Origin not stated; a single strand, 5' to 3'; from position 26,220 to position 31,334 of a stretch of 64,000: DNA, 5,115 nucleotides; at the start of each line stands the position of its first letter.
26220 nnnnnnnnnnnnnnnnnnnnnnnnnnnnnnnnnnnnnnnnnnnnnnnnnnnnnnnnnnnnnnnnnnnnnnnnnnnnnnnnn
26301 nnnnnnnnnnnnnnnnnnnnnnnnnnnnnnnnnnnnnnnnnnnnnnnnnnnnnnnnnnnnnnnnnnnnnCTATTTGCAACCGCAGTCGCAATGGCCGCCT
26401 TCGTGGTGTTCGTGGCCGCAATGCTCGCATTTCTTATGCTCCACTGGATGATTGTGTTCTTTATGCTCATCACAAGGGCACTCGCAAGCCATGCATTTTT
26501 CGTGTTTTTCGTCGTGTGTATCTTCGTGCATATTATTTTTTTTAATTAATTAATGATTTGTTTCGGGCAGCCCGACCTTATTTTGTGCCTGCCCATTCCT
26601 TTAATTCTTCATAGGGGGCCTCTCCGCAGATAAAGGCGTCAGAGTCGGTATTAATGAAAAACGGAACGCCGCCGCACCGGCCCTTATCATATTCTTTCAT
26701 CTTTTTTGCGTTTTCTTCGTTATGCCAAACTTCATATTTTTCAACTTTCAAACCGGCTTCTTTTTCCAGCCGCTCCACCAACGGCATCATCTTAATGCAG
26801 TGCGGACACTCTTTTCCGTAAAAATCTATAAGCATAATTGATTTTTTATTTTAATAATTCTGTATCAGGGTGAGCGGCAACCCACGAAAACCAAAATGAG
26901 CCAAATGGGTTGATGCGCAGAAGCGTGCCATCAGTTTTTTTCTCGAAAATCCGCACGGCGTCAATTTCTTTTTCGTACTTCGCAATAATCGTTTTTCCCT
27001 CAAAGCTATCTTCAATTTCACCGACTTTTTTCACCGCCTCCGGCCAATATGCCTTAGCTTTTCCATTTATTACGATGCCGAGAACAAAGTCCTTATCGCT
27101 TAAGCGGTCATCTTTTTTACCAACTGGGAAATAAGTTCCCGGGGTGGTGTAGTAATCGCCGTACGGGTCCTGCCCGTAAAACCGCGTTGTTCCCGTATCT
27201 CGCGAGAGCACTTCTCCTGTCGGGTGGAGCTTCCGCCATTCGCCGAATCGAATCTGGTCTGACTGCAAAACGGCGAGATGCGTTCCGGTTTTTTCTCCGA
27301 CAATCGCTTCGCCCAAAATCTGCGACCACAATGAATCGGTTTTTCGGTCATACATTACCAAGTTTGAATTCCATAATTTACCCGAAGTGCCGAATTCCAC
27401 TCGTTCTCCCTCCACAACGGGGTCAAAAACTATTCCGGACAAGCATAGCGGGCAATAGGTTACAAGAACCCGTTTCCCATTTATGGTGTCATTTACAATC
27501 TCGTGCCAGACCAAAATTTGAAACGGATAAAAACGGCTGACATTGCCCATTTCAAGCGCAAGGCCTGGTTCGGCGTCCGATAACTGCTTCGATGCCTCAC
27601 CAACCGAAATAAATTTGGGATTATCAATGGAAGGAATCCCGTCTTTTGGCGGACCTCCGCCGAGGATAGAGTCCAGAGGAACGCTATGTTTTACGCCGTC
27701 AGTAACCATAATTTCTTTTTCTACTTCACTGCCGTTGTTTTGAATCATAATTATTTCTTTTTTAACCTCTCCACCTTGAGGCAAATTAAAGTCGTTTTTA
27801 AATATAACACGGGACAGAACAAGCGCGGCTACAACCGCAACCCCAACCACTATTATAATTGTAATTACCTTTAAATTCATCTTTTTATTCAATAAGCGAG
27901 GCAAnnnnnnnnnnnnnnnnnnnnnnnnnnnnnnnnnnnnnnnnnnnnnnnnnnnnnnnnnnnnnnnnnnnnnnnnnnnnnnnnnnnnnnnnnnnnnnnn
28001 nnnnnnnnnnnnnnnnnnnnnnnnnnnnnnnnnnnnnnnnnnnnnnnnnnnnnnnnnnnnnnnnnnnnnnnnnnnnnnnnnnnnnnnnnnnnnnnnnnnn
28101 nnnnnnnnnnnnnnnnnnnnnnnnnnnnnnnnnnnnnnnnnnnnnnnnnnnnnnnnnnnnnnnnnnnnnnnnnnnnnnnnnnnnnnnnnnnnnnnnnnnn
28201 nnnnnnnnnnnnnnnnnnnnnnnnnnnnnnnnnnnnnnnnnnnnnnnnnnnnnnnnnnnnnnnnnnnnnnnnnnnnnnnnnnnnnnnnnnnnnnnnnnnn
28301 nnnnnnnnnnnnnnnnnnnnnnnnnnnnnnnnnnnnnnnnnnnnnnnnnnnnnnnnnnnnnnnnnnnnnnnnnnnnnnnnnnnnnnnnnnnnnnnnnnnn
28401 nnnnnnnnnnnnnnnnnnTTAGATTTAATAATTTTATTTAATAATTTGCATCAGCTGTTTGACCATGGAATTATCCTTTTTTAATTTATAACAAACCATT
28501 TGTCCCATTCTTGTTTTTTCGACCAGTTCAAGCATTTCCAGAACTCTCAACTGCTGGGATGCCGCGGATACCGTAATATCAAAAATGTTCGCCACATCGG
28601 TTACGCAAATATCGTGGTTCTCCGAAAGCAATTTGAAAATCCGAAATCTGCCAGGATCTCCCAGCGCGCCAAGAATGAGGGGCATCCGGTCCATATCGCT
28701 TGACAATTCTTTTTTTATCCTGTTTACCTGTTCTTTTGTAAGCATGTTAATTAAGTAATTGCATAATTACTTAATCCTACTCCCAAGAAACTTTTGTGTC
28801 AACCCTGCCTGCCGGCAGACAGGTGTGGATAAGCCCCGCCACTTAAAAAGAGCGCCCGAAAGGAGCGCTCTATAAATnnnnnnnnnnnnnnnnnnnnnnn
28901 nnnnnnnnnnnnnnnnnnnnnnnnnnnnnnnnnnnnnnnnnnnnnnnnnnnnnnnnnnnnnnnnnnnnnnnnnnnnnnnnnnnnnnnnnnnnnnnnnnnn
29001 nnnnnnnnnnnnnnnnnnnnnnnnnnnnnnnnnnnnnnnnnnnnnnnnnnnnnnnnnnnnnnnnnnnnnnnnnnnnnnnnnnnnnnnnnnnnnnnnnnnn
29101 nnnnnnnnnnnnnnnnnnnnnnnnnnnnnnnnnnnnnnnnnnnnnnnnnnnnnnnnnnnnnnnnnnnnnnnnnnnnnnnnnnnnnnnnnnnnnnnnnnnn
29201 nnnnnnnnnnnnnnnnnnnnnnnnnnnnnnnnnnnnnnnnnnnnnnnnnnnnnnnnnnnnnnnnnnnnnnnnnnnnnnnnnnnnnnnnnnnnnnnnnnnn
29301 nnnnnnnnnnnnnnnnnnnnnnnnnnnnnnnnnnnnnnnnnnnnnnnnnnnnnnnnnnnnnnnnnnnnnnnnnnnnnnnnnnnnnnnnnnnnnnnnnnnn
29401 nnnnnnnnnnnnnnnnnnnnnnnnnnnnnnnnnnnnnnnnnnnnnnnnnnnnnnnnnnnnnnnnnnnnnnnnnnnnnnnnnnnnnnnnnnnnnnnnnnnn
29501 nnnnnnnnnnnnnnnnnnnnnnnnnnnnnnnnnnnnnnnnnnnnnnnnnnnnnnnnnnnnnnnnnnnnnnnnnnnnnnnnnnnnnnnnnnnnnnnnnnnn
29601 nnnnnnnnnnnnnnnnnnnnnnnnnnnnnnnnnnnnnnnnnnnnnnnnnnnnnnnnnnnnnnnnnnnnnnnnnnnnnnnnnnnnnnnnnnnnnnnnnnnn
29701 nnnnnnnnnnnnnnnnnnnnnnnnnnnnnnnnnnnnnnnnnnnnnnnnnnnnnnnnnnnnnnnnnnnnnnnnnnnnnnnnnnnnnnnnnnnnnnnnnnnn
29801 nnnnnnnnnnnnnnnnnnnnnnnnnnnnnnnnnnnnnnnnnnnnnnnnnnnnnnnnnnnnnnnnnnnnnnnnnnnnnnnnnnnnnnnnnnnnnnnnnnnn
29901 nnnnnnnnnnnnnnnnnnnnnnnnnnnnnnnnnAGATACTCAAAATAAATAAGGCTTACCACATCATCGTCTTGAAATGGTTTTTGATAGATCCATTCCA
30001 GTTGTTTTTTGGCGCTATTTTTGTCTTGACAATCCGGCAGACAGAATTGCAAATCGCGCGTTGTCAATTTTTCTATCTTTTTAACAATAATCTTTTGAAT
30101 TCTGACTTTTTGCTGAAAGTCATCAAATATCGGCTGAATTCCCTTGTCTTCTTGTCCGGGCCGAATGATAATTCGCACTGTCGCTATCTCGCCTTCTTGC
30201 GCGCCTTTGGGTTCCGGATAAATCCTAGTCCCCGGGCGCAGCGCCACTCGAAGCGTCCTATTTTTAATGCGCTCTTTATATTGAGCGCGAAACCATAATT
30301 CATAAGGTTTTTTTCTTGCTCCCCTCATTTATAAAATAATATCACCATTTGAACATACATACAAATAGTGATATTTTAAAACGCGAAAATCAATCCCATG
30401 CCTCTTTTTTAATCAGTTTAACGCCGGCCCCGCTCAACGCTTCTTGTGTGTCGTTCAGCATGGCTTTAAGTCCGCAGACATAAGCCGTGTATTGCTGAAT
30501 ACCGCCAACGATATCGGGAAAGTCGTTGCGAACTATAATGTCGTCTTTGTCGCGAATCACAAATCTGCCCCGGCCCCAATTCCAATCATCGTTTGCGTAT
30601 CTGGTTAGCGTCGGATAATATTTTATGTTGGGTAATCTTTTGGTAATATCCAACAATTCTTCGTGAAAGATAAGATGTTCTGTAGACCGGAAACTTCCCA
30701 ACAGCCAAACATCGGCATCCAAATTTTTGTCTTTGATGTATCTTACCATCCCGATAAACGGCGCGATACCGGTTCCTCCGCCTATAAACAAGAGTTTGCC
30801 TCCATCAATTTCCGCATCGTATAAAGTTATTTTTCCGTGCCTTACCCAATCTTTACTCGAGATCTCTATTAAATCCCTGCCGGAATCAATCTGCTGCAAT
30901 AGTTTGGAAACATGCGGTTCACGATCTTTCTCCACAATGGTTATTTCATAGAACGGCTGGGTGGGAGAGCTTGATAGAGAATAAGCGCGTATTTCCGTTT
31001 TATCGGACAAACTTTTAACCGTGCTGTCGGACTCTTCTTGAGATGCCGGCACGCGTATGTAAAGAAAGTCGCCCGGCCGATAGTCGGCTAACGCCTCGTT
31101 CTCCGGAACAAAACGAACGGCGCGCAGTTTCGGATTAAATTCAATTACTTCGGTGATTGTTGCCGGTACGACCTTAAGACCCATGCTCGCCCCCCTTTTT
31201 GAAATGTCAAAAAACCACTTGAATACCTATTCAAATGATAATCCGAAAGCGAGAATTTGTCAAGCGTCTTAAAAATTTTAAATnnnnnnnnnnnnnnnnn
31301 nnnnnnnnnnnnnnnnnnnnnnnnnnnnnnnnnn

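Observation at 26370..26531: Unannotated 53-aa Cys/His-rich ORF (10 Cys, 11 His; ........, CEHCGH, HCDCGC) between the thioredoxin and tlpA genes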

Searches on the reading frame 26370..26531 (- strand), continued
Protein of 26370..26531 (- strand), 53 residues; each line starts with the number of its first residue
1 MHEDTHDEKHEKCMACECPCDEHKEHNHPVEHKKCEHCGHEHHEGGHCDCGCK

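Call 52: find_homologous_proteins(query=A3, max_evalue=0.001)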
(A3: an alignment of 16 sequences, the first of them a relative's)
Query A3 (16 sequences) (53 aa, profile of the alignment): 122 proteins with E <= 0.001 among 347 candidates; the best 120 are listed.
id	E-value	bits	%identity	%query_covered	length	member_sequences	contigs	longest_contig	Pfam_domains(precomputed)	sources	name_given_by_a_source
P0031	1.3e-24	104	64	83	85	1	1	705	-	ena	-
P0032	5.7e-20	89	66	94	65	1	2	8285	-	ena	-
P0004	1.4e-19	88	66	94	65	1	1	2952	-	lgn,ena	-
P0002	2.3e-16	78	53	96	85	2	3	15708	-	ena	-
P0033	4.9e-16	76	53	96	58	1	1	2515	-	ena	-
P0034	6.6e-16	76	59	100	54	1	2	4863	-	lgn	-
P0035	8.1e-16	76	55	100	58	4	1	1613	-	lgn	-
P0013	8.9e-16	76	51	96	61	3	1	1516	-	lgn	-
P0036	2.2e-15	74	64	77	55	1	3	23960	-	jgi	jgi:hypothetical protein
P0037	4.2e-15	73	63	89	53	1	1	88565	-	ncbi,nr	ncbi:hypothetical protein HY250_00250 [Candidatus Azambacteria bacterium]|nr:hypothetical protein [C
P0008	4.7e-15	73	57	100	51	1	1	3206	-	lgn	-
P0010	6.2e-15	73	54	100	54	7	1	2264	-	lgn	-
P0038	1.6e-14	72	57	89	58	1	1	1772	-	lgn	-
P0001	1.6e-14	72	100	100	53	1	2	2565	-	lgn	-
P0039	1.8e-14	71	53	100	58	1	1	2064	-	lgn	-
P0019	8.3e-14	69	50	100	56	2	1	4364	-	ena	-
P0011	1.1e-13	69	76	40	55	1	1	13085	-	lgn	-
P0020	1.6e-12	65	66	77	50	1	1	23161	-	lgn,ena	-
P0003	1.1e-9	56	58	91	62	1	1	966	-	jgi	jgi:hypothetical protein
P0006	1.9e-6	46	48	91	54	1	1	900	-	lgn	-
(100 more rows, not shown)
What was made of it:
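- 26370..26531 (-): Small gene: 53 aa, 6.2 kDa, pI 5.8, 9 Cys, 12 His, 14 Asp+Glu, no aromatic residues and no Leu, Ile, Ser or Arg. The family has 122 clusters (call 52).
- There are 122 stand-alone clusters (call 52).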

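Call 55: search_protein_families(library=pfam, alignment_id=A3, max_evalue=1)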
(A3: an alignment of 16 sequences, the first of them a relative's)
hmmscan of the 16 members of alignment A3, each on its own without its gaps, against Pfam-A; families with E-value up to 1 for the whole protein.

A. member 1, P0001 (53 aa): 0 families

B. families by the number of members that match (of 16 scanned): 3 families
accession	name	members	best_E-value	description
PF23499.1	YnfU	1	0.0094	YnfU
PF03804.19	DUF325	1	0.22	Viral proteins of unknown function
PF10571.15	UPF0547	1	0.43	Uncharacterised protein family UPF0547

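Call 57: search_protein_families(library=pfam, alignment_id=A4, max_evalue=0.1)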
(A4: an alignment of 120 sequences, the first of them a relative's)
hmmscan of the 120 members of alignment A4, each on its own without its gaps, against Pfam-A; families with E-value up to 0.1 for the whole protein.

A. member 1, P0001 (53 aa): 0 families

B. families by the number of members that match (of 120 scanned): 20 families
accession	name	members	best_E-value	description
PF04071.17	zf-like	5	0.0017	Cysteine-rich small domain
PF00641.23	Zn_ribbon_RanBP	2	0.0016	Zn-finger in Ran binding protein and others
PF22443.2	FbpC-like_RD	2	0.0018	FbpC-like, regulatory domain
PF23499.1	YnfU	2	0.0019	YnfU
PF13894.12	zf-C2H2_4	1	2.4e-05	C2H2-type zinc finger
PF09297.16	Zn_ribbon_NUD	1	0.00016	NADH pyrophosphatase zinc ribbon domain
PF00096.32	zf-C2H2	1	0.0011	Zinc finger, C2H2 type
PF23223.1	zf-C2H2_ZNF462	1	0.0017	Zinc finger protein 462, C2H2 zinc finger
PF24460.1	DUF7575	1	0.009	Domain of unknown function (DUF7575)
PF10571.15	UPF0547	1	0.01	Uncharacterised protein family UPF0547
PF11781.13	Zn_ribbon_RRN7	1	0.011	Zinc-finger of RNA-polymerase I-specific TFIIB, Rrn7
PF12171.14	zf-C2H2_jaz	1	0.015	Zinc-finger double-stranded RNA-binding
PF23137.1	HVO_0758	1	0.015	HVO_0758 mu-protein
PF24110.1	DUF7385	1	0.016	Family of unknown function (DUF7385)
PF13240.11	Zn_Ribbon_1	1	0.017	zinc-ribbon domain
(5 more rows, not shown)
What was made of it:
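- A few family members give sub-threshold hits to zinc-ribbon or zinc-finger families: zf-like in 5 of 120, YnfU in 2, the HVO_0758 mu-protein in 1 (call 57).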

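Call 81: predict_structure(alignment_id=A4)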
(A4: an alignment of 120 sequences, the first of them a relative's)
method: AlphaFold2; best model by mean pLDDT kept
length: 53 residues; sequences in the alignment: 120
mean_pLDDT: 64.9   pTM: 0.33
mean pLDDT of the five models: 64.9, 64.6, 64.3, 61.4, 60.3
residues with pLDDT >= 90: 0; 70-90: 16; 50-70: 31; < 50: 6
segments of 3 or more residues with pLDDT < 50: 5-7
pLDDT, mean of each block of 10 residues (from residue 1): 51 76 75 63 62 59
secondary structure, 60 per line:
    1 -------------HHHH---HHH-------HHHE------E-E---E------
elements in order: H14-17

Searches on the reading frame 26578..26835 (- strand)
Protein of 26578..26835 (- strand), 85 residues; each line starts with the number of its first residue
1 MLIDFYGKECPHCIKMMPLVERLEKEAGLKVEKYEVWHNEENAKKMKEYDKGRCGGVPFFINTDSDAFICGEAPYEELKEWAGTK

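Call 4: search_protein_families(library=pfam, proteins=[window:26578-26835:-], max_evalue=1)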
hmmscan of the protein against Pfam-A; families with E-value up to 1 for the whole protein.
window:26578-26835:- (85 aa): 10 families
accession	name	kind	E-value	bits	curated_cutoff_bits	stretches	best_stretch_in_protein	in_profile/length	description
PF00085.26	Thioredoxin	-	5e-05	23.7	23.5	1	1-46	21-68/103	Thioredoxin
PF14595.12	Thioredoxin_9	-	0.00013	22.3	25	1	10-66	53-107/129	Thioredoxin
PF13192.12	Thioredoxin_3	-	0.0017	18.8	24.8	1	3-42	3-42/76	Thioredoxin domain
PF13098.12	Thioredoxin_2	-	0.0037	18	27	1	2-81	9-103/104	Thioredoxin-like domain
PF13728.12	TraF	-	0.0043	17.4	23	1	2-33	133-164/224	F plasmid transfer operon protein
PF22109.2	Zn_ribbon_tTFIIB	-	0.0085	16.4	28.6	1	4-13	6-15/40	Transcription factor IIB, zinc ribbon, Trypanosome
PF00462.30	Glutaredoxin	-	0.014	16.1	22.9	1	8-49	7-44/60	Glutaredoxin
PF01323.26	DSBA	-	0.022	15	25.6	0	40-79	150-187/191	DSBA-like thioredoxin domain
PF08534.16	Redoxin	-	0.039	14.2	26.6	1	5-67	36-96/148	Redoxin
PF05768.20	Glrx-like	-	0.063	14.1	26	1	5-45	4-45/77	Glutaredoxin-like domain (DUF836)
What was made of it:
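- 26578..26835 (-): Small cytoplasmic thioredoxin-like protein (85 aa, CPHC motif). Pfam Thioredoxin E=5e-5, 23.7 bits against a cut-off of 23.5 (call 4)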

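Call 6: search_protein_families(library=ncbifam, proteins=[window:26578-26835:-], max_evalue=1)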
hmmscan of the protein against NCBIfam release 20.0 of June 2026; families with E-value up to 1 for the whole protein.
window:26578-26835:- (85 aa): 11 families
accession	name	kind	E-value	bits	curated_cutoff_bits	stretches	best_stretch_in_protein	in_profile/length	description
NF047697.1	ThioredTrxAClost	equivalog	8.1e-06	26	140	1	1-33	20-52/105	thioredoxin TrxA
TIGR01068.1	thioredoxin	equivalog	0.00028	21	96.8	1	2-46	18-64/101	thioredoxin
TIGR00411.1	redox_disulf_1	equivalog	0.00031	20.7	92.75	1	7-68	8-65/82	MJ0307 family thioredoxin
TIGR02738.1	TrbB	equivalog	0.00049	19.8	132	1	2-36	54-88/153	type-F conjugative transfer system pilin assembly thiol-disulfide isomerase TrbB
TIGR02181.1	GRX_bact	equivalog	0.019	15.2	90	1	8-58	7-52/80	glutaredoxin 3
TIGR01126.1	pdi_dom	equivalog_domain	0.022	15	107.2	1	1-37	17-53/105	protein disulfide-isomerase domain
TIGR02200.1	GlrX_actino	hypoth_equivalog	0.047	14.1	89.5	1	4-52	3-48/77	mycoredoxin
TIGR02196.1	GlrX_YruB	hypoth_equivalog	0.048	14.2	88.55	1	8-64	8-57/74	glutaredoxin-like protein, YruB-family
NF041212.1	Uxx_star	subfamily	0.052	13.8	66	1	8-59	7-53/70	Uxx-star family glutaredoxin-like (seleno)protein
NF010288.0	PRK13728.1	subfamily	0.086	12.3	199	1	5-35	76-106/181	F-type conjugal transfer protein TrbB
TIGR02740.1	TraF-like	hypoth_equivalog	0.088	12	232.25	1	5-31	176-202/276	TraF-like protein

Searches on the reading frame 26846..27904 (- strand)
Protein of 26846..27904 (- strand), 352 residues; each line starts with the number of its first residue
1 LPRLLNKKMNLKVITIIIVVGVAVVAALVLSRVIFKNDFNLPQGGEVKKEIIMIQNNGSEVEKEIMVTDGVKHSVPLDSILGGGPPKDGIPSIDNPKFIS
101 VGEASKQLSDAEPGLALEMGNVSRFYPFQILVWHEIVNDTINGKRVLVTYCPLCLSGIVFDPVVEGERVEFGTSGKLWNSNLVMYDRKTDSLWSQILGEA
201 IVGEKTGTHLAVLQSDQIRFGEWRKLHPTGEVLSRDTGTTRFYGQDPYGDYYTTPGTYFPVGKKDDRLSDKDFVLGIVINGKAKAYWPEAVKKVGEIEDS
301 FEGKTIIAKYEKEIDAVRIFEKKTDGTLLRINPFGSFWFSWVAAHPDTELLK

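Call 4: search_protein_families(library=pfam, proteins=[window:26846-27904:-], max_evalue=1)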
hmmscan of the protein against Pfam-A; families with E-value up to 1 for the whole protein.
window:26846-27904:- (352 aa): 1 family
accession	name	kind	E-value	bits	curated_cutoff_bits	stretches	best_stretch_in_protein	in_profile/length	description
PF11376.13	DUF3179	-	8.6e-88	295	27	1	87-348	1-292/292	Protein of unknown function (DUF3179)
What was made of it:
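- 26846..27904 (-): Membrane-anchored DUF3179 protein with a CPLC motif. Pfam DUF3179 8.6e-88 (call 4).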

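Call 6: search_protein_families(library=ncbifam, proteins=[window:26846-27904:-], max_evalue=1)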
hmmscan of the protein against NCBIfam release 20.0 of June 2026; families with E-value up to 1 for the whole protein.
window:26846-27904:- (352 aa): 0 families

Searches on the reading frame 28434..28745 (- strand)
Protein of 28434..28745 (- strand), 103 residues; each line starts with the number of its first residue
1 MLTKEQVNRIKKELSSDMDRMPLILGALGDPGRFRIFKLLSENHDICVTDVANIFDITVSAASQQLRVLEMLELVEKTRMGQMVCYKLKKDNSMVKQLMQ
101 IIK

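Call 4: search_protein_families(library=pfam, proteins=[window:28434-28745:-], max_evalue=1)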
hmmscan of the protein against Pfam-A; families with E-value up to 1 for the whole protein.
window:28434-28745:- (103 aa): 9 families
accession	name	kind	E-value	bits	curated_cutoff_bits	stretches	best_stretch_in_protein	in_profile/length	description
PF01022.26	HTH_5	-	4.2e-10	39.8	22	1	30-77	1-47/47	Bacterial regulatory protein, arsR family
PF12840.13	HTH_20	-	3.7e-05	24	27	1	28-77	1-50/51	Helix-turn-helix domain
PF01047.28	MarR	-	0.002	18.4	24.6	1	32-79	4-51/59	MarR family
PF13412.12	HTH_24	-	0.002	18.1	21.9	1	34-75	6-47/48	Winged helix-turn-helix DNA-binding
PF09645.16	F-112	-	0.0043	17.6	25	1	36-72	12-48/110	F-112 protein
PF25212.1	HVO_A0114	-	0.0078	16.4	27.6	1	31-83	22-74/84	HVO_A0114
PF12802.13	MarR_2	-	0.016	15.8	27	1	34-79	8-54/61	MarR family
PF09339.16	HTH_IclR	-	0.039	14.2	22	1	34-77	6-50/52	IclR helix-turn-helix domain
PF13601.12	HTH_34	-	0.062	13.9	27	1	33-76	2-45/80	Winged helix DNA-binding domain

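Call 6: search_protein_families(library=ncbifam, proteins=[window:28434-28745:-], max_evalue=1)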
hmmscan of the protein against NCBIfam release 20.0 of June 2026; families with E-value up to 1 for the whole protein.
window:28434-28745:- (103 aa): 12 families
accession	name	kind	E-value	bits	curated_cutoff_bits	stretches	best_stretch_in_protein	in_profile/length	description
NF033788.1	HTH_metalloreg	subfamily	1.6e-18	66.2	55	1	24-92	4-72/77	metalloregulator ArsR/SmtB family transcription factor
NF033789.1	repress_SdpR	subfamily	1.3e-11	44.2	100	1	26-101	3-75/79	autorepressor SdpR family transcription factor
NF041413.1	ArsR_Rv2640c_fam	equivalog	8.6e-07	29.4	155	1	21-92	32-105/118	Rv2640c family ArsR-like transcriptional regulator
NF007528.0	PRK10141.1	subfamily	5.4e-05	23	97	1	27-89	12-74/117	metalloregulator ArsR/SmtB family transcription factor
NF040642.1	sulf_sens_BigR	equivalog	0.00012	22.1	155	1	24-99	13-89/95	sulfite-sensing transcriptional repressor BigR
NF045707.1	Dbac_1936_reg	equivalog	0.00022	21.2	115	1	19-99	5-83/99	ArsR/SmtB-type metalloregulator TsoR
NF047906.1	CdPbTransRegCmtR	equivalog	0.00076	19.4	150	1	24-101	14-89/104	Cd(II)/Pb(II)-sensing metalloregulatory transcriptional regulator CmtR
NF052532.1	TransRegPagRBaca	equivalog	0.0046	17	170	1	24-101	20-94/99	transcriptional repressor PagR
NF005275.1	PRK06782.1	equivalog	0.011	14.5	681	1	47-102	123-181/516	flagellar motor switch protein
NF004060.0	PRK05576.1-3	equivalog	0.016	15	189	1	14-100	71-162/202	cobalt-factor II C(20)-methyltransferase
NF007753.1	PRK10434.1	equivalog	0.024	14.2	350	1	35-95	9-69/253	glucitol operon DNA-binding transcriptional repressor SrlR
NF053606.1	Sta1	subfamily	0.18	11.9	80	1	34-82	23-71/100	Sta1 family transcriptional regulator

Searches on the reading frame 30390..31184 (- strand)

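Call 53: search_protein_families(library=pfam, proteins=[window:30390-31184:-], max_evalue=0.001)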
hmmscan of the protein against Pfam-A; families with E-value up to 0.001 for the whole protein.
window:30390-31184:- (264 aa): 1 family
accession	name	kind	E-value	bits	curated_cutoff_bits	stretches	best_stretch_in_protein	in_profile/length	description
PF00175.26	NAD_binding_1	-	8.3e-15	55.8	22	1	133-247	1-108/109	Oxidoreductase NAD-binding domain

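Call 61: search_protein_families(library=ncbifam, proteins=[window:30390-31184:-], max_evalue=0.00001)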
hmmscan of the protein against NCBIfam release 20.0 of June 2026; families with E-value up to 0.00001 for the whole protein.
window:30390-31184:- (264 aa): 15 families
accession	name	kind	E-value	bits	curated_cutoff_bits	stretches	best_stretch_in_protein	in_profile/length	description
NF058606.1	GlBtMonoRdsGbcB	equivalog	1.1e-15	57.5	500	1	60-256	56-238/362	glycine betaine monooxygenase reductase subunit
NF009805.0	PRK13289.1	equivalog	1.6e-15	56.9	432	1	29-256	179-383/399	NO-inducible flavohemoprotein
NF007964.0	PRK10684.1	equivalog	2.2e-13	49.9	383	1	62-256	51-228/333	NADH oxidoreductase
NF040810.1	BenC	equivalog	2.5e-13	49.9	430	1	8-256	107-321/333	benzoate 1,2-dioxygenase electron transfer component BenC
NF045803.1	MethMoxFADbindMmoC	equivalog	5e-11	42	500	1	130-255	215-330/343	aromatic/alkene monooxygenase hydroxylase FAD-binding subunit MmoC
NF052252.1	flav_redu_LuxG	exception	1.4e-10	40.8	340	1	65-250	42-213/232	flavin mononucleotide reductase LuxG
NF005963.0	PRK08051.1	equivalog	3.5e-10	39.6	230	1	8-250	6-214/233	NAD(P)H-flavin reductase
NF006220.0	PRK08345.1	subfamily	5.8e-09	35.6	395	1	67-250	60-236/294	cytochrome-c3 hydrogenase subunit gamma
TIGR02160.1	PA_CoA_Oxy5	hypoth_equivalog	5.7e-08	32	420.8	1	62-256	48-232/352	1,2-phenylacetyl-CoA epoxidase subunit PaaE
NF008822.0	PRK11872.1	equivalog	1.9e-07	30.4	402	1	130-250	211-320/341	anthranilate 1,2-dioxygenase electron transfer component AntC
NF000796.0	PRK00054.1-1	equivalog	1.6e-06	27.5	224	0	127-182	89-142/254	dihydroorotate dehydrogenase electron transfer subunit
NF058510.1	bifunc_CpcD_PetH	exception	1.8e-06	27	635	1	117-255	241-381/405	bifunctional rod-capping linker CpcD/ferredoxin--NADP reductase PetH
NF040830.1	sulfhyd_ShyC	equivalog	1.9e-06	27.3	600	0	9-183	10-163/288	NAD(P)-dependent hydrogenase/sulfhydrogenase 2 subunit gamma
TIGR01941.1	nqrF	equivalog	1.9e-06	27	295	1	123-255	265-393/405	NADH:ubiquinone reductase (Na(+)-transporting) subunit F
NF045929.1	FNRPetHCyano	equivalog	7.7e-06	25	600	1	117-256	245-388/411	ferredoxin--NADP reductase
